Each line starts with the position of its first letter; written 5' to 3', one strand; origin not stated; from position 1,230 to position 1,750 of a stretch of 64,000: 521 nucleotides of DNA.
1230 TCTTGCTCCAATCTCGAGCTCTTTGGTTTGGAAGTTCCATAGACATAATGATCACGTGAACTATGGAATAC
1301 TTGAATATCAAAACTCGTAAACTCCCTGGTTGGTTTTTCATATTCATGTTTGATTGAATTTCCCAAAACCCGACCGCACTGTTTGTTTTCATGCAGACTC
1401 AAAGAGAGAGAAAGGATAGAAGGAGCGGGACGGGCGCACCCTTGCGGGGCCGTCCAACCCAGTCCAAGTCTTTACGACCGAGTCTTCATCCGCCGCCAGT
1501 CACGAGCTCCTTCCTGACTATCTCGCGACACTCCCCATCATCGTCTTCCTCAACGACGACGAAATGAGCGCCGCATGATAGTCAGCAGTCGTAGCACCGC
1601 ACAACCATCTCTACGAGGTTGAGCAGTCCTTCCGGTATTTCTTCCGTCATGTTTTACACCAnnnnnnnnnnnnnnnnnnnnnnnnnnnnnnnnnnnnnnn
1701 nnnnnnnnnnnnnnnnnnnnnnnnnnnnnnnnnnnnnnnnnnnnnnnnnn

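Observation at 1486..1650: Hidden selenocysteine (TGA) mini-ORF completing a split [NiFe] hydrogenase large subunit (VhuA/VhuU-type)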

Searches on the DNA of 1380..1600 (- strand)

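Call 25: build_rna_model(alignment_id=A2, structure=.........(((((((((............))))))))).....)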
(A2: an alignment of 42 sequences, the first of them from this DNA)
Model R1 built from alignment A2 (42 sequences, 44 columns); structure: as given.
model positions 43; base pairs 9; branch points 0; effective number of sequences 42; information 1.199 bits per position. Calibrated on 0.2 Mb of random sequence (short: E-values are rough).
structure used (alignment columns):
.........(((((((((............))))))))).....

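Call 26: search_with_rna_model(model_id=R1, source=window, filters=off, max_evalue=10, show_alignments=4)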
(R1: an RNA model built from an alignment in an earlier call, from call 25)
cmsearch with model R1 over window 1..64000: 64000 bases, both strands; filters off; matches with E-value up to 10: 29.
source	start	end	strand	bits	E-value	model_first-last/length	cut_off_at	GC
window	1451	1493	-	56.4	1.9e-14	1-43/43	no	0.56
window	39797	39850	+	10.7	0.21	1-43/43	no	0.43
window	59724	59763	+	10.7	0.21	1-43/43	no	0.43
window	61796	61814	+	9.9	0.34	1-43/43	no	0.42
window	36842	36872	+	9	0.64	1-43/43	no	0.32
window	39867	39882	-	8.9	0.69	1-43/43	no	0.5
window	16617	16650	-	8.5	0.87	1-43/43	no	0.59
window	33367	33378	+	8.4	0.93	1-43/43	no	0.58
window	58413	58428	-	6.7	2.9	1-43/43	no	0.44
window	14167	14202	-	6.4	3.5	1-43/43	no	0.5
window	19518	19553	+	6.4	3.6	1-43/43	no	0.39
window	32771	32791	-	6.1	4.3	1-43/43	no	0.38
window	6068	6082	-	6.1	4.3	1-43/43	no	0.47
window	609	642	-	5.9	4.8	1-43/43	no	0.44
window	19199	19223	-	5.9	5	1-43/43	no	0.52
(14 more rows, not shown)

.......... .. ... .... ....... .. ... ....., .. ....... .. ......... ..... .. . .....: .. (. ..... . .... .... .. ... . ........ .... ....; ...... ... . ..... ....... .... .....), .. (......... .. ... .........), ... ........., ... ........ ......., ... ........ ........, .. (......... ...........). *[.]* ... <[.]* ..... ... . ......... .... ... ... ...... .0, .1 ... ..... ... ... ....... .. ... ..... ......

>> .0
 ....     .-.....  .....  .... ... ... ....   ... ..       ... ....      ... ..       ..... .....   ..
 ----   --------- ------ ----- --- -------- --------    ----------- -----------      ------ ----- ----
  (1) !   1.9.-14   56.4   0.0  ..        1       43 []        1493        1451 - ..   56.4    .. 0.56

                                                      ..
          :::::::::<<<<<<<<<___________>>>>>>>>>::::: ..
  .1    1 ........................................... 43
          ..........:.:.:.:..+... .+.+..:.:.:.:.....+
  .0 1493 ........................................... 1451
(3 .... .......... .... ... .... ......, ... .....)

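Call 38: search_with_rna_model(model_id=R1, sources=[L001, L002, L003, L004, L005, L006, L007, L008, L009, L010, L011, L012, L013, L014, L015, L016, L017, L018, L019, L020, L021, L022, L023, L024, L025, L026, L027, L028, L029, L030, L031, L032, L033, L034, L035, L036, L037, L038, L039, L040, L041, L042, L043, L044, L045, L046, L047, L048, L049, L050, L051, L052, L053, L054, L055, L056, L057, L058, L059, L060, L061, L062, L063, L064, L065, L066, L067, L068, L069, L070, L071, L072, L073, L074, L075, L076, L077, L078, L079, L080, L081, L082], max_evalue=0.01)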
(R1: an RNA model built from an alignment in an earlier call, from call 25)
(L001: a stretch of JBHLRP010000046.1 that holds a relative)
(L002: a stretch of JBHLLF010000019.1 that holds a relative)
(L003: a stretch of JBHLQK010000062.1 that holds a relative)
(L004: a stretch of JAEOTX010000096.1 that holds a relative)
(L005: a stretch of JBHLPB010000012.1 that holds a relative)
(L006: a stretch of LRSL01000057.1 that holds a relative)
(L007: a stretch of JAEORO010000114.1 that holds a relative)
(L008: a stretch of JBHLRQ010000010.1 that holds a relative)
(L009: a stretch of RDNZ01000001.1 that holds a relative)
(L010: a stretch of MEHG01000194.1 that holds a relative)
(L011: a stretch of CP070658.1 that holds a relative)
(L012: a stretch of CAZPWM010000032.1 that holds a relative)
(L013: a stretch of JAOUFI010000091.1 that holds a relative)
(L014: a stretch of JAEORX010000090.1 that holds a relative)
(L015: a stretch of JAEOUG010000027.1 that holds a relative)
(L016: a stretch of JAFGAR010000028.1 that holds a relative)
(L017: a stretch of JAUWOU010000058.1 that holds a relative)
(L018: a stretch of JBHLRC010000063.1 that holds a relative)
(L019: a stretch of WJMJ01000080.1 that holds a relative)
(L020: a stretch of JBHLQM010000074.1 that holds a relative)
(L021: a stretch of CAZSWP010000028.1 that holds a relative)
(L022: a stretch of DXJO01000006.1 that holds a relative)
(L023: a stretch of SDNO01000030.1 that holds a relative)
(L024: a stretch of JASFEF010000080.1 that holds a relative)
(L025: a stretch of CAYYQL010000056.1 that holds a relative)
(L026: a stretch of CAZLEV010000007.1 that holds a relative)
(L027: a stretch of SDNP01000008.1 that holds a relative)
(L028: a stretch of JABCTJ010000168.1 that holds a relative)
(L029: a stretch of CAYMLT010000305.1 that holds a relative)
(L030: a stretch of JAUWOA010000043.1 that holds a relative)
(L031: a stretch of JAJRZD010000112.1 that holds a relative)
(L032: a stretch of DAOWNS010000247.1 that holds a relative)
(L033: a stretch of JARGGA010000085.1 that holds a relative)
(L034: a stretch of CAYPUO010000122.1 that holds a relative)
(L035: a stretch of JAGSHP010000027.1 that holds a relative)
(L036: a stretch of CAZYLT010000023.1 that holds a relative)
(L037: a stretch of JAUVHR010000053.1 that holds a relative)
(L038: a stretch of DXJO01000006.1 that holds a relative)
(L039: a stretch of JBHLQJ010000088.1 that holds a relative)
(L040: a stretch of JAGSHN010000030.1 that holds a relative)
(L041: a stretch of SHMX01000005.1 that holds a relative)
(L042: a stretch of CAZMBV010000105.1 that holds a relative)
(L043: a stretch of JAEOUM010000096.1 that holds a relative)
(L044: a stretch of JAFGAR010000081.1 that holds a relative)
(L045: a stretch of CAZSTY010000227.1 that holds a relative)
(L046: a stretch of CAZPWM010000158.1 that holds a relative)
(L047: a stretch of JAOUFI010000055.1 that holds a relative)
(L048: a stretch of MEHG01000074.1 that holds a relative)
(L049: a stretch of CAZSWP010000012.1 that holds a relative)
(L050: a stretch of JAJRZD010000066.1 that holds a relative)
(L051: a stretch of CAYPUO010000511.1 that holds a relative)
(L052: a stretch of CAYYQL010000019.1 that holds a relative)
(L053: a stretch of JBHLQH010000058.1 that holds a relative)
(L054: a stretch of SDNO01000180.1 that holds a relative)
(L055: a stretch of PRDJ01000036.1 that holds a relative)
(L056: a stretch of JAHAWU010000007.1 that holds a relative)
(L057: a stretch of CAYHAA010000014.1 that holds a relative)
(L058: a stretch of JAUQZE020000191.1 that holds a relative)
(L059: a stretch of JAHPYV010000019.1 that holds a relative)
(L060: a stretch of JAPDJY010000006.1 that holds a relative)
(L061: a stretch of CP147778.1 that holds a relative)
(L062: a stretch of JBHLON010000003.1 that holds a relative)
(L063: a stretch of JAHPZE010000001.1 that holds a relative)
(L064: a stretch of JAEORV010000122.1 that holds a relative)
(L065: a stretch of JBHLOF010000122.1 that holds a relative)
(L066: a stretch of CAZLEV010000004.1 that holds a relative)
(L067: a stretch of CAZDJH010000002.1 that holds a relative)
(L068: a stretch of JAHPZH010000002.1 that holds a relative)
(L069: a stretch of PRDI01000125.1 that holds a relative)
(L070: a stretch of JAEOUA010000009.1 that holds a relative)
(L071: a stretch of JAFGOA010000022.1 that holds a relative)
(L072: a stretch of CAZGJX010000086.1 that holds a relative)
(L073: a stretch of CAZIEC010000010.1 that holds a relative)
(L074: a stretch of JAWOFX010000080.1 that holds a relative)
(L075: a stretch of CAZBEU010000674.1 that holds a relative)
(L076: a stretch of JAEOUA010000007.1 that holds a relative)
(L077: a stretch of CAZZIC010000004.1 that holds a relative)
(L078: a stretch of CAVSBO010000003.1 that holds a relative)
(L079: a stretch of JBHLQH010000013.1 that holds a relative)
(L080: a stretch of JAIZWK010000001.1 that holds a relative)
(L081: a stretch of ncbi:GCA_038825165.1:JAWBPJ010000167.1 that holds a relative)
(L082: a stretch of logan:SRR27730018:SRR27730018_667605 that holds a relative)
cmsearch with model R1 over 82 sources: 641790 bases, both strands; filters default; matches with E-value up to 0.01: 58.
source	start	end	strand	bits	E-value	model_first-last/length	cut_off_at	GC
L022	5481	5523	+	63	2.6e-15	1-43/43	no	0.58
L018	2590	2632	+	61.3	8.1e-15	1-43/43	no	0.65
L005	5474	5516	+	61.1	8.9e-15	1-43/43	no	0.65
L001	4886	4928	+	60.2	1.6e-14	1-43/43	no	0.63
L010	2503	2545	+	60.2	1.7e-14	1-43/43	no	0.63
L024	1379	1421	+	59.5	2.5e-14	1-43/43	no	0.63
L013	2227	2269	+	59.4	2.8e-14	1-43/43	no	0.63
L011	5462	5504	+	59.2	3.1e-14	1-43/43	no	0.65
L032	3279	3321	+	58.9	3.9e-14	1-43/43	no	0.53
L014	6343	6385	+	58.8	4.1e-14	1-43/43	no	0.63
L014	6909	6951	+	58.7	4.4e-14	1-43/43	no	0.6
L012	5509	5551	+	58.6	4.7e-14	1-43/43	no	0.58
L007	5474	5516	+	58.4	5.4e-14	1-43/43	no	0.63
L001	6046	6088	+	58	7.1e-14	1-43/43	no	0.58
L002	5486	5528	+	58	7.1e-14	1-43/43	no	0.58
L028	4210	4252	+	57.5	9.3e-14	1-43/43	no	0.63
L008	5474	5516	+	57.5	9.5e-14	1-43/43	no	0.63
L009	5474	5516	+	57.5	9.5e-14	1-43/43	no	0.6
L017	5492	5534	+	57.5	9.6e-14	1-43/43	no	0.56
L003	5486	5528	+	57.3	1.1e-13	1-43/43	no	0.58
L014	5518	5561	+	56.6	1.7e-13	1-43/43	no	0.61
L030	5481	5523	+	56.4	2e-13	1-43/43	no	0.65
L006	5474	5516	+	56.1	2.4e-13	1-43/43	no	0.63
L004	5474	5517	+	56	2.5e-13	1-43/43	no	0.64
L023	5476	5517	+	54.3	7.6e-13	1-43/43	no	0.62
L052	5468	5509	+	54.3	7.6e-13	1-43/43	no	0.62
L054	5468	5509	+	54.3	7.6e-13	1-43/43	no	0.62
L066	5468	5509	+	54.3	7.6e-13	1-43/43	no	0.62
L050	5468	5507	+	54.1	9.1e-13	1-43/43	no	0.6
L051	3171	3210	+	53.9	1e-12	1-43/43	no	0.68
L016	5515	5556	+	53.9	1e-12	1-43/43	no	0.6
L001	8637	8679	+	52.3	2.9e-12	1-43/43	no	0.53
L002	9238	9280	+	52.3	2.9e-12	1-43/43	no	0.53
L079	5487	5526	+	51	6.9e-12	1-43/43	no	0.62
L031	5486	5525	+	50.4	1e-11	1-43/43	no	0.55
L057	5514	5556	+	50.3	1.1e-11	1-43/43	no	0.58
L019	5478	5519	+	50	1.3e-11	1-43/43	no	0.55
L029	3285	3324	+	49.9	1.4e-11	1-43/43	no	0.6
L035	1929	1970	+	49.7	1.6e-11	1-43/43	no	0.6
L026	5476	5517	+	49.5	1.8e-11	1-43/43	no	0.57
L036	2734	2775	+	49.5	1.9e-11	1-43/43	no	0.6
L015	5508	5549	+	49.4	1.9e-11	1-43/43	no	0.6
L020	5486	5525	+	49.3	2.1e-11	1-43/43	no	0.6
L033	2747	2786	+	49.2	2.3e-11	1-43/43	no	0.55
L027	5481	5522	+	48.7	3e-11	1-43/43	no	0.55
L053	5449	5488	+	48.5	3.6e-11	1-43/43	no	0.6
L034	3949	3988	+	48.1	4.7e-11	1-43/43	no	0.62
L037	5490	5533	+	47.9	5.1e-11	1-43/43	no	0.64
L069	5473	5515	+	47.6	6.5e-11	1-43/43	no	0.6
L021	5478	5517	+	44.1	6.3e-10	1-43/43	no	0.5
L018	4064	4106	+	43.2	1.1e-09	1-43/43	no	0.53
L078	5471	5513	+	42.5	1.8e-09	1-43/43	no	0.51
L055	5476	5518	+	42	2.6e-09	1-43/43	no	0.53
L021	6742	6780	+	37.3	5.6e-08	1-43/43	no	0.54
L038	5481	5523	+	36.3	1e-07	1-43/43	no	0.44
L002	8077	8119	+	29.7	7.8e-06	1-43/43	no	0.53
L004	6342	6385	+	25.3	0.00014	1-43/43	no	0.5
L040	5485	5527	+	22.8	0.00075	1-43/43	no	0.72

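Call 59: search_rna_families(source=window, start=1380, end=1600, threshold=evalue, max_evalue=10, show_alignments=2)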
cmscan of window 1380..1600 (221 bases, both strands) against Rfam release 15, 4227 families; matches with E-value up to 10: 8.
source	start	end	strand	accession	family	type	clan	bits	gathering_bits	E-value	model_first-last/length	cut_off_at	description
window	1513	1586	-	RF03562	mir-2004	Gene; miRNA;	-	17.7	100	0.76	1-98/98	no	mir-2004 microRNA precursor family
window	1399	1475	-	RF00942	mir-1224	Gene; miRNA;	-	16.6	105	1.7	1-86/86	no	mir-1224 microRNA precursor family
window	1441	1499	-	RF00031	SECIS_1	Cis-reg;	-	16.3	35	1.4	1-64/64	no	Selenocysteine insertion sequence 1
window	1508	1590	-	RF03849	MIR1219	Gene; miRNA;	-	13.7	79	4.5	1-82/82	no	MIR1219 microRNA precursor family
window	1521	1575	-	RF01549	TB8Cs2H1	Gene; snRNA; snoRNA; HACA-box;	-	13.5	40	3.4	1-65/65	no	Trypanosomatid snoRNA TB8Cs2H1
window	1514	1585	-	RF04202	MIR5380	Gene; miRNA;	-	13.2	150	6.8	1-137/137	no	MIR5380 microRNA precursor family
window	1406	1600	-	RF01947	KCNQ1OT1_2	Gene; lncRNA;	-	11.2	80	7.9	1-196/196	no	KCNQ1 overlapping transcript 1 conserved region 2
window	1477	1493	-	RF01126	sR41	Gene; snRNA; snoRNA; CD-box;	-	8.5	54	9.4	1-53/53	no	Small nucleolar RNA sR41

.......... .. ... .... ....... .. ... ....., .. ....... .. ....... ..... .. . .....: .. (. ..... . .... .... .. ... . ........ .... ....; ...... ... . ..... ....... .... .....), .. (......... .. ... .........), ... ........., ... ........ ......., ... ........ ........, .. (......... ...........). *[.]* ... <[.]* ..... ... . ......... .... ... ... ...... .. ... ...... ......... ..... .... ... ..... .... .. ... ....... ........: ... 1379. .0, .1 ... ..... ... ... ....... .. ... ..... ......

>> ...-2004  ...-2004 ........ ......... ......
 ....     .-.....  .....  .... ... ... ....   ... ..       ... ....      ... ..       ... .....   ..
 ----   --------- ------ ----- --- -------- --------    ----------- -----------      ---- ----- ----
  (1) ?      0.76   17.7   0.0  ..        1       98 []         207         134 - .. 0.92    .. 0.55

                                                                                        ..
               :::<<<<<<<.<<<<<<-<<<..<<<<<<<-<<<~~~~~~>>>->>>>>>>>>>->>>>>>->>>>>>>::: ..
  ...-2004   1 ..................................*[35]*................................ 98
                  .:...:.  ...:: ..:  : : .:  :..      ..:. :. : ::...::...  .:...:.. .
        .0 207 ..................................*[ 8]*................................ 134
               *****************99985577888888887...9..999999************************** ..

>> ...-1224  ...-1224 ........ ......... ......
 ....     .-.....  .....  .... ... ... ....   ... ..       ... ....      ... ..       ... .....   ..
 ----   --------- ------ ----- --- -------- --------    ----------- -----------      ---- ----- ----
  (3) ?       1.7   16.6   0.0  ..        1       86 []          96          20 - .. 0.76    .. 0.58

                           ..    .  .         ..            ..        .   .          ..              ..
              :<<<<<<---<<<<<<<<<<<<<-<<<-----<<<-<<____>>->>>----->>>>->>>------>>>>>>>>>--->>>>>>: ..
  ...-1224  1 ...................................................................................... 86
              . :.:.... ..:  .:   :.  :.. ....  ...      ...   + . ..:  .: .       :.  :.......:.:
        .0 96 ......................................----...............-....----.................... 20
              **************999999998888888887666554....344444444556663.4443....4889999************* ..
